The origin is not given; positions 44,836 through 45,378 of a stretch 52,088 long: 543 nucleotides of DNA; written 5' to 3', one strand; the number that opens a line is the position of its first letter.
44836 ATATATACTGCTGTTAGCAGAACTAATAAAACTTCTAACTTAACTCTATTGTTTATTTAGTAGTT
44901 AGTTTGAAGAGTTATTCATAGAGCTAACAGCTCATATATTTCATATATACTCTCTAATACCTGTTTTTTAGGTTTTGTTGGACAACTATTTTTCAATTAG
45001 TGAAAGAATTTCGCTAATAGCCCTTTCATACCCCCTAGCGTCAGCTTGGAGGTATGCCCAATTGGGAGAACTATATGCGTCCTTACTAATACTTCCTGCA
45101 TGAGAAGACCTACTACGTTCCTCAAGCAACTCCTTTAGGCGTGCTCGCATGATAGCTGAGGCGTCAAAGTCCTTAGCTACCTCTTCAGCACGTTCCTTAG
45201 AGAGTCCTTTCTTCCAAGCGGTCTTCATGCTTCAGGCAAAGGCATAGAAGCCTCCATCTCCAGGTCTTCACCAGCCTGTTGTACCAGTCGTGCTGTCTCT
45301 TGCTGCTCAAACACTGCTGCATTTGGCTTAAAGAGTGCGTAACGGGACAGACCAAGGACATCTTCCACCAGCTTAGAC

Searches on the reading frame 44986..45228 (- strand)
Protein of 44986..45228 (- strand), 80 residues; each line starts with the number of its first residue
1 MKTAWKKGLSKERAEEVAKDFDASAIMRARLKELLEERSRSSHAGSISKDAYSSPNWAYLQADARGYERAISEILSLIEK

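Call 12: search_protein_families(library=phrogs, proteins=[window:44986-45228:-], max_evalue=0.00001)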
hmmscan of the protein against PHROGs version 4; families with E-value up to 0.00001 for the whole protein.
window:44986-45228:- (80 aa): 1 family
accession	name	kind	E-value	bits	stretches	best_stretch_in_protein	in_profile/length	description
phrog_8956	-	unknown function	9.6e-28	97.2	1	1-79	1-79/83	-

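Call 38: search_protein_families(library=pfam, proteins=[window:44986-45228:-], max_evalue=0.01)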
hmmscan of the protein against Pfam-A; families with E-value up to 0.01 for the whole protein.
window:44986-45228:- (80 aa): 0 families
